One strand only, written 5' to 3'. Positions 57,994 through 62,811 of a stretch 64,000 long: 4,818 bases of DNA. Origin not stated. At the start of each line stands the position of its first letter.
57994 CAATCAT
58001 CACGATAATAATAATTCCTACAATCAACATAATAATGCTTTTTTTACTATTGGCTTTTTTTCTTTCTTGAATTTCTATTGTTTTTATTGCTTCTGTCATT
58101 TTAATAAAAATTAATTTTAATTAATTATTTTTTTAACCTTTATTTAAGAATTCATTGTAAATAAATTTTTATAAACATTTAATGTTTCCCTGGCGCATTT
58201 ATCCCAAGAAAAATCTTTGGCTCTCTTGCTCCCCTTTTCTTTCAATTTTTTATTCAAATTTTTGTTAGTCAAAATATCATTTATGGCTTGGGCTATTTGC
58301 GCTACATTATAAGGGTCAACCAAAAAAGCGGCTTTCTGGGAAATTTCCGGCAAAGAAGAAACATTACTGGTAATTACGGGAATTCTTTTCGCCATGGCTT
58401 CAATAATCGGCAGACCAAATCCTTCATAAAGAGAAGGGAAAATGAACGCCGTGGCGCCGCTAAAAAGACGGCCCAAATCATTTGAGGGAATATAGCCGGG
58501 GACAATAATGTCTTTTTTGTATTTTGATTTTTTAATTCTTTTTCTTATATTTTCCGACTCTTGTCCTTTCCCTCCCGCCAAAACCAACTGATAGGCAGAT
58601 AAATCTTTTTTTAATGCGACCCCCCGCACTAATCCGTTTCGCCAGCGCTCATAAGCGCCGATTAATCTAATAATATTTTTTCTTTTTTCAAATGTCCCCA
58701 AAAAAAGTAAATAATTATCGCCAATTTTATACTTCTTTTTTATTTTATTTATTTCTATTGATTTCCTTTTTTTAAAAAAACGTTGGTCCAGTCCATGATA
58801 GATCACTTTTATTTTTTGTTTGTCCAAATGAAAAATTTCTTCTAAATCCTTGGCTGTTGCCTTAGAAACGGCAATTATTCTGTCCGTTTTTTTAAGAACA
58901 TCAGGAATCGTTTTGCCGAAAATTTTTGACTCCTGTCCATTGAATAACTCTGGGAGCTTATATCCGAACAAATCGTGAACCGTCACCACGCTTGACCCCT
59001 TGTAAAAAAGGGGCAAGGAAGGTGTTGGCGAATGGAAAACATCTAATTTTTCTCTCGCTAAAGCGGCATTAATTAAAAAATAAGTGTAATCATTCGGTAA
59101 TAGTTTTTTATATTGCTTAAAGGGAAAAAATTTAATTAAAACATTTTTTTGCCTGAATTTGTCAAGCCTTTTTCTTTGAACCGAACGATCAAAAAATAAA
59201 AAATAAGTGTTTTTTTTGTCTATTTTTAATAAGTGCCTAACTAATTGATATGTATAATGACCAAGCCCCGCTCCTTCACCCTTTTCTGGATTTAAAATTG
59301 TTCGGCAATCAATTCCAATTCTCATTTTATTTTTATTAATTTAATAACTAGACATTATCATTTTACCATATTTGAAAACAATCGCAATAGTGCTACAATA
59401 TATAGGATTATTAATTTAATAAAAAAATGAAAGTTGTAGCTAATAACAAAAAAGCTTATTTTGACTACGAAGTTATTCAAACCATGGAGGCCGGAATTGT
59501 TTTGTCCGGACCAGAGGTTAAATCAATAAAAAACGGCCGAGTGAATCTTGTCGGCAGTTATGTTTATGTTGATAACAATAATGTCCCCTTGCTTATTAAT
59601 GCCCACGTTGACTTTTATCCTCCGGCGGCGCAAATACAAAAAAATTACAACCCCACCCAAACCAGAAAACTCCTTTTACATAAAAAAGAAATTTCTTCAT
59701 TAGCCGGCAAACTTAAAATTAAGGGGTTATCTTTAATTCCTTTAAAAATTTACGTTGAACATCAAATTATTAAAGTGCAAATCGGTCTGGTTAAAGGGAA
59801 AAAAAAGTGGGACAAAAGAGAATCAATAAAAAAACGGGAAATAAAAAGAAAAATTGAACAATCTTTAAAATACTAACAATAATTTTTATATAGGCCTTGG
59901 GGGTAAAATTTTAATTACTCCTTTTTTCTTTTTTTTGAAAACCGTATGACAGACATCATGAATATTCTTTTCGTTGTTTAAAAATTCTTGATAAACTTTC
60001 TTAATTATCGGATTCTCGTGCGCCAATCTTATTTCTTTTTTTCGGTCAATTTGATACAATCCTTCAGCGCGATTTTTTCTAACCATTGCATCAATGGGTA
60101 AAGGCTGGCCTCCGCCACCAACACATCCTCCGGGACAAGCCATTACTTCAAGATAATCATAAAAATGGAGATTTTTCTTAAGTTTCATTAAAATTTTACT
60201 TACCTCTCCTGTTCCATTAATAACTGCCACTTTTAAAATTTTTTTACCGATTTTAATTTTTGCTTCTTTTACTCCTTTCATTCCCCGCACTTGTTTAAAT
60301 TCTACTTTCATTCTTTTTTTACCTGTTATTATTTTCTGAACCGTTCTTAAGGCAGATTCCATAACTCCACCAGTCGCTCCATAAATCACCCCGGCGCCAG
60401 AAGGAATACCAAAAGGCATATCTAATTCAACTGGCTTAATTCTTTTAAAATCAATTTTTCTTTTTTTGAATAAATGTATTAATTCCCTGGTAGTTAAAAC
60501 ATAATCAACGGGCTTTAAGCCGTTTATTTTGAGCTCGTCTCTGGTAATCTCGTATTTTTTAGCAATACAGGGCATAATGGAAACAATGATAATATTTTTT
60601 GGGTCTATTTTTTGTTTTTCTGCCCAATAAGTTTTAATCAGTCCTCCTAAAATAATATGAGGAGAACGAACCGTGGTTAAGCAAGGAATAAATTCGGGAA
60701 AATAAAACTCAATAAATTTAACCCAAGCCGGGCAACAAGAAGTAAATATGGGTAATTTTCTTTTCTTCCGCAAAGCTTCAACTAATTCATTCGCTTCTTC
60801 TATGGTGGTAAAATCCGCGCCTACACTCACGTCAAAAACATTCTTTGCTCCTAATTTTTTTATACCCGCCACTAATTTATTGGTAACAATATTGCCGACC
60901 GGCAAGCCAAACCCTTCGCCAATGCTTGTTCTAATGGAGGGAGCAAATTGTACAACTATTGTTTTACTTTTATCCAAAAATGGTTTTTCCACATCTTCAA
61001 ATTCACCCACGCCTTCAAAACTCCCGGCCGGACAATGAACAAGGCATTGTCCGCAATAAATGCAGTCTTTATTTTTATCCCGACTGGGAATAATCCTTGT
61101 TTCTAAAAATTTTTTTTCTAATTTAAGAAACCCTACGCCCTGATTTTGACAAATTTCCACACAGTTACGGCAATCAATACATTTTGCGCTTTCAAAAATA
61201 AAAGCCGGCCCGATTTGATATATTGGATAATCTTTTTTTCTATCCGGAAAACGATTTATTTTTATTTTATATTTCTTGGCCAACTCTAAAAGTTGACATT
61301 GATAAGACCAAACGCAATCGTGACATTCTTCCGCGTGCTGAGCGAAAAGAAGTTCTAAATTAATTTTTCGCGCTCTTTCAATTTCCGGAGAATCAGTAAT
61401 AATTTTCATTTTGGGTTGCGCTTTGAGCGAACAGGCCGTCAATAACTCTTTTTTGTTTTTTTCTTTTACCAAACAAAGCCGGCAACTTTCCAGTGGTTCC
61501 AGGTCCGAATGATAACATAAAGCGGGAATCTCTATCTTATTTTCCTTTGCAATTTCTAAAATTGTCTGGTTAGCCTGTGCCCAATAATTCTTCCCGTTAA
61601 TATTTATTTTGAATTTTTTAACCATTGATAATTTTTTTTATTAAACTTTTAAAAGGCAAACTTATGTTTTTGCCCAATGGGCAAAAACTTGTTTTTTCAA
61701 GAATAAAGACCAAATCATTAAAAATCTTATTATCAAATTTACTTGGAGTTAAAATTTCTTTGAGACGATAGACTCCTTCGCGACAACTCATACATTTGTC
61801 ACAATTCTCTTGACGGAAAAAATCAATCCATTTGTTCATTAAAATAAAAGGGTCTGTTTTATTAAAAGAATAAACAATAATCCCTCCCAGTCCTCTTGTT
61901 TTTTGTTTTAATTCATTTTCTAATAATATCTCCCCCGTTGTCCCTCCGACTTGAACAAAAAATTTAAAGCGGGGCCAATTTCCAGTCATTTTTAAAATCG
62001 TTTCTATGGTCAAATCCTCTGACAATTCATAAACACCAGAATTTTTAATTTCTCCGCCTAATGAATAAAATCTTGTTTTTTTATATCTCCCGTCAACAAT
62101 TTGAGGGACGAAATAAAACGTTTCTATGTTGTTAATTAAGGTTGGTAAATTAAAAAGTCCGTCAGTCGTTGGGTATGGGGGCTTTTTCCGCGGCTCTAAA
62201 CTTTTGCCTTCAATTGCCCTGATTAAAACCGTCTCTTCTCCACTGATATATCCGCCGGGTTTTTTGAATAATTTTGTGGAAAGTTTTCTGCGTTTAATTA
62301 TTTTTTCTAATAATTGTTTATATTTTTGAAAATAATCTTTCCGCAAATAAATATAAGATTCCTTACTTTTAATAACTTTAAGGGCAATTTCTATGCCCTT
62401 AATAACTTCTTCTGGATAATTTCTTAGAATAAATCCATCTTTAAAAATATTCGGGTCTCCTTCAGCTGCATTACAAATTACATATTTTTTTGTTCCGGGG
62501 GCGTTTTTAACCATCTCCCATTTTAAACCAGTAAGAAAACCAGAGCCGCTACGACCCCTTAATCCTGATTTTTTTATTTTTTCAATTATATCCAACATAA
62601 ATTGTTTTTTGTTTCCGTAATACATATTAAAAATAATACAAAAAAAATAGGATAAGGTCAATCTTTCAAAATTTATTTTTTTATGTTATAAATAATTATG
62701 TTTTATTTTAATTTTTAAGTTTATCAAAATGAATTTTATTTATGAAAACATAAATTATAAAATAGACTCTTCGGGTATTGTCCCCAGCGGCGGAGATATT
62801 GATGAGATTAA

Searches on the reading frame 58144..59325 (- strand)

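Call 73: search_protein_families(library=pfam, proteins=[window:58144-59325:-], max_evalue=1e-10)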
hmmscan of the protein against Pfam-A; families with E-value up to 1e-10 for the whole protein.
window:58144-59325:- (393 aa): 4 families
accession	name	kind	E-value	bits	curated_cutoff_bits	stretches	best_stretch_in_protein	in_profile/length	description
PF00534.26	Glycos_transf_1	-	2.1e-35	122.2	26.4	1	193-368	3-172/172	Glycosyl transferases group 1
PF13692.12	Glyco_trans_1_4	-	1.2e-25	90.9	27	1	204-354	2-142/142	Glycosyl transferases group 1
PF13439.12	Glyco_transf_4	-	1.1e-16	61.8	28.5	1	20-180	3-167/170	Glycosyltransferase Family 4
PF20706.3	GT4-conflict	-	2.1e-11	43.9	26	1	121-328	122-319/385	Family 4 Glycosyltransferase in conflict systems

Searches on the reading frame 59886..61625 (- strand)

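Call 73: search_protein_families(library=pfam, proteins=[window:59886-61625:-], max_evalue=1e-10)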
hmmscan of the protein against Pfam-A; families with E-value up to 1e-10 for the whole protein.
window:59886-61625:- (579 aa): 3 families
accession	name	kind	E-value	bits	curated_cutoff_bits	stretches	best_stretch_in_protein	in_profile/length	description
PF02906.19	Fe_hyd_lg_C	-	3.1e-88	296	22.1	1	221-505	1-245/245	Iron only hydrogenase large subunit, C-terminal domain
PF02256.22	Fe_hyd_SSU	-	1.2e-13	51.3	24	1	515-565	3-55/56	Iron hydrogenase small subunit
PF13510.11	Fer2_4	-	4.6e-13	49.5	22.8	1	4-79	3-81/82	2Fe-2S iron-sulfur cluster binding domain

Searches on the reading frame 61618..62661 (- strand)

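Call 73: search_protein_families(library=pfam, proteins=[window:61618-62661:-], max_evalue=1e-10)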
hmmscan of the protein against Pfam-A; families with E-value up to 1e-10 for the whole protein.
window:61618-62661:- (347 aa): 2 families
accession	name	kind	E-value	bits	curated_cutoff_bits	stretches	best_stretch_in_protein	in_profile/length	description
PF01512.22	Complex1_51K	-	2.4e-37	128.6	31.2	1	29-186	1-149/150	Nuo51 FMN-binding domain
PF10589.14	NADH_4Fe-4S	-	5.8e-11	42.5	23.5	0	275-343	3-77/85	NADH-ubiquinone oxidoreductase-F iron-sulfur binding region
